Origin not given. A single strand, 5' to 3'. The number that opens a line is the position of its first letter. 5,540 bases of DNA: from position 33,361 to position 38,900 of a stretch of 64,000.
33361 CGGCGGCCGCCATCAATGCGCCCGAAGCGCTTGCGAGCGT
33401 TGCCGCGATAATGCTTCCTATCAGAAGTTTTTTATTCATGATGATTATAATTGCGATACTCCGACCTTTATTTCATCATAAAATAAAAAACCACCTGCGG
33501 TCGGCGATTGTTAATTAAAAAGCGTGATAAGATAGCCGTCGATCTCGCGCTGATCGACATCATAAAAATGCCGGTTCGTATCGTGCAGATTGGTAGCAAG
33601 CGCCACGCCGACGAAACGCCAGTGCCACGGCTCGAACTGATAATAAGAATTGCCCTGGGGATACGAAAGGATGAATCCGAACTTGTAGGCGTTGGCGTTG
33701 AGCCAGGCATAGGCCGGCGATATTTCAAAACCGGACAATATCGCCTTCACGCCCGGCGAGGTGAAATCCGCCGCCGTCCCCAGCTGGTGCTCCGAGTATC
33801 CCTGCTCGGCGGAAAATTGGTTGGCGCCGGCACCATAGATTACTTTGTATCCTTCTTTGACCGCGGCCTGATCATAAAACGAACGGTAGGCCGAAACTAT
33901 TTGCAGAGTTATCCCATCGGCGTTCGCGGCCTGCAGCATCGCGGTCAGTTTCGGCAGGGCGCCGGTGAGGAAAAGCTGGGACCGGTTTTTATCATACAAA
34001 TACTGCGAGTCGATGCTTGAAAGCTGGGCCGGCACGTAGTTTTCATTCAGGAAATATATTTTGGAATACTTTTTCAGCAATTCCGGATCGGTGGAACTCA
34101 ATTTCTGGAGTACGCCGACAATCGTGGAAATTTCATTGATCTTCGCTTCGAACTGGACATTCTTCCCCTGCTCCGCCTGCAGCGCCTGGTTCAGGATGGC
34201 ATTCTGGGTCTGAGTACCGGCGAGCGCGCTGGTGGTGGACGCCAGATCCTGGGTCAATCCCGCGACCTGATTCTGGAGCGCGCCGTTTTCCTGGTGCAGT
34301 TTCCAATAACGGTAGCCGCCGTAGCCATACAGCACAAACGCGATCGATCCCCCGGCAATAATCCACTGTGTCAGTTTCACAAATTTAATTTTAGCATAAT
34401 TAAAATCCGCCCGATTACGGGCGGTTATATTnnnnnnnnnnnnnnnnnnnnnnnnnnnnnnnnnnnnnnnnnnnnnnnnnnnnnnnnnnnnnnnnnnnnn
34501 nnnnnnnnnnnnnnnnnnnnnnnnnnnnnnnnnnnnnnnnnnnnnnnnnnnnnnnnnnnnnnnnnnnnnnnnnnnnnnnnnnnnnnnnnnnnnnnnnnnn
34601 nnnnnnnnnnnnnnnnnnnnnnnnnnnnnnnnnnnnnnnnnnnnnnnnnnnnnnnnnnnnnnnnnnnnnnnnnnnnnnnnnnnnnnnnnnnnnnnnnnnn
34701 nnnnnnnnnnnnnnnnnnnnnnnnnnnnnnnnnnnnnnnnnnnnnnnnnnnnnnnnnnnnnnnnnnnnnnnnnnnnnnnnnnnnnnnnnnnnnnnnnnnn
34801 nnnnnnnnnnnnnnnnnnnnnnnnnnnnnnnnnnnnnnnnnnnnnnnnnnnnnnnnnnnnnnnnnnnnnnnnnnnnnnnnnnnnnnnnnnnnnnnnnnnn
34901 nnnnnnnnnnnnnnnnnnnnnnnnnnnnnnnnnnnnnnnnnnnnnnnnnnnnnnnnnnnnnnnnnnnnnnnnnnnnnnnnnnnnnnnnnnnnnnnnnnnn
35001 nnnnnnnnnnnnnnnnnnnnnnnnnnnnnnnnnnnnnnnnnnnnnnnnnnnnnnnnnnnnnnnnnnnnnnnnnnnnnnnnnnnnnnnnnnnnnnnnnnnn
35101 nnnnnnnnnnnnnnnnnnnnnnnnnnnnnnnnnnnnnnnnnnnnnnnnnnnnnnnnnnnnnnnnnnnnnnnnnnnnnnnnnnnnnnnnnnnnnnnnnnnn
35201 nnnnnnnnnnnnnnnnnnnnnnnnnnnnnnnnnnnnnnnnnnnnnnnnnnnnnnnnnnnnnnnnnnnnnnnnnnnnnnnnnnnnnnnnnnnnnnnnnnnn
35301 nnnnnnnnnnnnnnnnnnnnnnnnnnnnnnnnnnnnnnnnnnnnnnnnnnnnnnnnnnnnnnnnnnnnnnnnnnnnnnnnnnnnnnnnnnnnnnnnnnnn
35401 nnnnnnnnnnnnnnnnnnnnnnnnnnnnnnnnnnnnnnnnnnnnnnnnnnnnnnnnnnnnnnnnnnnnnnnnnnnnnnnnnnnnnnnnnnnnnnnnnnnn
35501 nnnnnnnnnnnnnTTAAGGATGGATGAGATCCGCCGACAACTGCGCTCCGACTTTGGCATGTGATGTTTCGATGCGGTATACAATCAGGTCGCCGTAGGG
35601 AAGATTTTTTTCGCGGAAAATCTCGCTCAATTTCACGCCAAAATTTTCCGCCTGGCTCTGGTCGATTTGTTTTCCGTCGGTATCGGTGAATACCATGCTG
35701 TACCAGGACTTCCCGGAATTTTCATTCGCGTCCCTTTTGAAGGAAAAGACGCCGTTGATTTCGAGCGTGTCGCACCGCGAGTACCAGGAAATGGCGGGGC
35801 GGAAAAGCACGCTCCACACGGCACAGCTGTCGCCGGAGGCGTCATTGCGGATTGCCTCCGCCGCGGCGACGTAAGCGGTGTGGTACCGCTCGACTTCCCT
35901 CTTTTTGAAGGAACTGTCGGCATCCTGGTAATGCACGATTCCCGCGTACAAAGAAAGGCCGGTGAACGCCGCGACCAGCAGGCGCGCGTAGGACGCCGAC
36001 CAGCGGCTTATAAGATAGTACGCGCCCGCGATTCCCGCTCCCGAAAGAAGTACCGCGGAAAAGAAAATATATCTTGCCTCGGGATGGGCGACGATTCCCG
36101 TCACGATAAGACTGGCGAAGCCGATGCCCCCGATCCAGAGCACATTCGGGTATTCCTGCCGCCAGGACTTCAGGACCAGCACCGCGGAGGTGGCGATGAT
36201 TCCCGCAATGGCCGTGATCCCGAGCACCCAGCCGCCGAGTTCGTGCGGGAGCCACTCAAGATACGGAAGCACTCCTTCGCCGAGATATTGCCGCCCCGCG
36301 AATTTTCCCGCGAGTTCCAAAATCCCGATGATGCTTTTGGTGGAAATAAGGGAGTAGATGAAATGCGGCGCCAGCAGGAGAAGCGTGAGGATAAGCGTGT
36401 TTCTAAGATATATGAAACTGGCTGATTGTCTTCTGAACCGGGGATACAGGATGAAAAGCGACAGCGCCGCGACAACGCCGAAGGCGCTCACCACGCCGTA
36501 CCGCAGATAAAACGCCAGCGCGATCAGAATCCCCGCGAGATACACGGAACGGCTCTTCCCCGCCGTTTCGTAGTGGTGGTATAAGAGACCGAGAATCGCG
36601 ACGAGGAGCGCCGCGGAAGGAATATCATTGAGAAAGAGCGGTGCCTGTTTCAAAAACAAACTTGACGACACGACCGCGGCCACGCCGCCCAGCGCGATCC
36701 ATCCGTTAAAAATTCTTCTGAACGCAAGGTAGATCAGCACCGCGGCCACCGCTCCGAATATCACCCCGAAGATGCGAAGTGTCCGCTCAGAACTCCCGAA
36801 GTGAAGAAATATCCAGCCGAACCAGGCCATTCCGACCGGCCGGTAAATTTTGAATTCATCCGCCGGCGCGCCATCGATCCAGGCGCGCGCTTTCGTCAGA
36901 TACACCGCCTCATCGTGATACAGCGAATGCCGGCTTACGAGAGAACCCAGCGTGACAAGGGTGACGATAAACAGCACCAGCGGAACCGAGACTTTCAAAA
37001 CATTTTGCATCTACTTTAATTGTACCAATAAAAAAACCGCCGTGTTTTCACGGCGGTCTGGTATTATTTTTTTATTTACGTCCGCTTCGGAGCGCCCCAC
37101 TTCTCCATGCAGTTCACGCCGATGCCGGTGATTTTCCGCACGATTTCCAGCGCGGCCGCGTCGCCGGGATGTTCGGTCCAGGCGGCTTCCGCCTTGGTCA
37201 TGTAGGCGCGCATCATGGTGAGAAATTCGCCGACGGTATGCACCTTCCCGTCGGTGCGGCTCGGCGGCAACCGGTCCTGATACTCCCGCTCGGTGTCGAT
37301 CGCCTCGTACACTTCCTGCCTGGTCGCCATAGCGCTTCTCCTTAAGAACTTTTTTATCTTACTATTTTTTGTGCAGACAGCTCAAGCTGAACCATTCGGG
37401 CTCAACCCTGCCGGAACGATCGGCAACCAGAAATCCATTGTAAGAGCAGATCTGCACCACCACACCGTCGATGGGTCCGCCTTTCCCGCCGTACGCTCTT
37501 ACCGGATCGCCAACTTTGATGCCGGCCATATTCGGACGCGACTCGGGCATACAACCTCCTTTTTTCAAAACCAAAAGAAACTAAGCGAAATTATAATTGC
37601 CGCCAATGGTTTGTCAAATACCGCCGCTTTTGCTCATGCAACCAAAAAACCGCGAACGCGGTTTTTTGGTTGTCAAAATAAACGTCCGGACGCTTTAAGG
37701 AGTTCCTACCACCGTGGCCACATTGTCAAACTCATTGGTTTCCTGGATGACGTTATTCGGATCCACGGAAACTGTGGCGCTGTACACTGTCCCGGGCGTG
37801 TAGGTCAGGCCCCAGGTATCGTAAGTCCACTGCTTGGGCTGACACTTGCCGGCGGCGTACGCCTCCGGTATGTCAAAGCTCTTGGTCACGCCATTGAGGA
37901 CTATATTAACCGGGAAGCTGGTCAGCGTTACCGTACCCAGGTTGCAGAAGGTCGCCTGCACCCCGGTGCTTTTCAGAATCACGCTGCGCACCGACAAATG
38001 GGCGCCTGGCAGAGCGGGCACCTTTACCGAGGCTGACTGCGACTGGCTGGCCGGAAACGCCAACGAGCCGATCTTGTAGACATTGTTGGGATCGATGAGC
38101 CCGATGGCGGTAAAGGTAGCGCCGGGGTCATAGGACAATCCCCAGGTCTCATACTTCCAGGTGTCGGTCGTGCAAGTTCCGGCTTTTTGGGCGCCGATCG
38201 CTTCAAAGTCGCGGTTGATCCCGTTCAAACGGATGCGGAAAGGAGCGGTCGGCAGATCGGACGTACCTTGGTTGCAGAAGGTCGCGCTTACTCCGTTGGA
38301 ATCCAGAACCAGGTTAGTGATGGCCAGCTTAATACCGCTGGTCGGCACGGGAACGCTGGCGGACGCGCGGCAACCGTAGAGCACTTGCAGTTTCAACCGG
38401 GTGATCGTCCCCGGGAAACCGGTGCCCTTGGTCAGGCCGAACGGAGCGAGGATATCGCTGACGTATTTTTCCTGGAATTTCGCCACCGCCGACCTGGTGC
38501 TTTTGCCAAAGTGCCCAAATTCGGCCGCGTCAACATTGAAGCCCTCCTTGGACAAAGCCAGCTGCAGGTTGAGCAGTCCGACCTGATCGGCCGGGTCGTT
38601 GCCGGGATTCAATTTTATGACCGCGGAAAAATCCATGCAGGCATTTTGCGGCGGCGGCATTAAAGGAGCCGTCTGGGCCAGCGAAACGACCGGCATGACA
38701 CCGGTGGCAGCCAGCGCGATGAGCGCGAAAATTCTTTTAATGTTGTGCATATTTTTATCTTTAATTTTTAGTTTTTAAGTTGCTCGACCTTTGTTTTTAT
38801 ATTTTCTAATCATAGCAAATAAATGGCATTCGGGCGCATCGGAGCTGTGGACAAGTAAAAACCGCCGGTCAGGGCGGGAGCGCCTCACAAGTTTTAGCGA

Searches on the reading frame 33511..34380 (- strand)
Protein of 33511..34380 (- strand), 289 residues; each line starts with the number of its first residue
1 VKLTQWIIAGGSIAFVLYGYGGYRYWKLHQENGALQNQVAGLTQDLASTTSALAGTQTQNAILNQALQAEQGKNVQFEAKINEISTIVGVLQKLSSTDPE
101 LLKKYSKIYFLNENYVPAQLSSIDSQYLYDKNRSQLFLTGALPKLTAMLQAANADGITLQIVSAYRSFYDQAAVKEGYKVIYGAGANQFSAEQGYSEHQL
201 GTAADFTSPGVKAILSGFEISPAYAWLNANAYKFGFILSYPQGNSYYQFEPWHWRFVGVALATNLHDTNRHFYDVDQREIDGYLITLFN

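Call 65: search_protein_families(library=pfam, proteins=[window:33511-34380:-], max_evalue=0.00001)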
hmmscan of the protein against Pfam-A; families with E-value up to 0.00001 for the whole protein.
window:33511-34380:- (289 aa): 1 family
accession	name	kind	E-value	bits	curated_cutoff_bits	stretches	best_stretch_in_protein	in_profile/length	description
PF02557.22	VanY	-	1.9e-31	109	25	1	141-258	8-131/132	D-alanyl-D-alanine carboxypeptidase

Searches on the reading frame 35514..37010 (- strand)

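Call 65: search_protein_families(library=pfam, proteins=[window:35514-37010:-], max_evalue=0.00001)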
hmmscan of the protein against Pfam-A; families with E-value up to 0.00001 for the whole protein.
window:35514-37010:- (498 aa): 1 family
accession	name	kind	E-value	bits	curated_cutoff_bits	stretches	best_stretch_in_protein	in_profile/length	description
PF13231.12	PMT_2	-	1.1e-13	52.1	26.1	1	57-219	2-160/160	Dolichyl-phosphate-mannose-protein mannosyltransferase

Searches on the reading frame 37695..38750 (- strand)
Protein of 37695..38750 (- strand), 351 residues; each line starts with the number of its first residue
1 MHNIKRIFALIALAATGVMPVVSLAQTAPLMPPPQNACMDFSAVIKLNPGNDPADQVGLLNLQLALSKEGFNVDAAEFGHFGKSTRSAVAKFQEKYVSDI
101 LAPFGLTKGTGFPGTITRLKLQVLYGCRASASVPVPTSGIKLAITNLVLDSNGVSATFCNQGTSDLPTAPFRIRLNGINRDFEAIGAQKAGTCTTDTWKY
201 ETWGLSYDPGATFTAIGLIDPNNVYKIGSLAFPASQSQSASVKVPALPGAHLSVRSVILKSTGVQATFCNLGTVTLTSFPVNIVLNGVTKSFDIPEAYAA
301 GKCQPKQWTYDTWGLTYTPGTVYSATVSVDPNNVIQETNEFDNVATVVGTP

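Call 65: search_protein_families(library=pfam, proteins=[window:37695-38750:-], max_evalue=0.00001)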
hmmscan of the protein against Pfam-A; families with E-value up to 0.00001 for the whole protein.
window:37695-38750:- (351 aa): 1 family
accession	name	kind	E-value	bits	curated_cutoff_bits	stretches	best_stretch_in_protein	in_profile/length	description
PF07705.17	CARDB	-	8.5e-10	39.2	22.7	1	262-346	21-100/101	CARDB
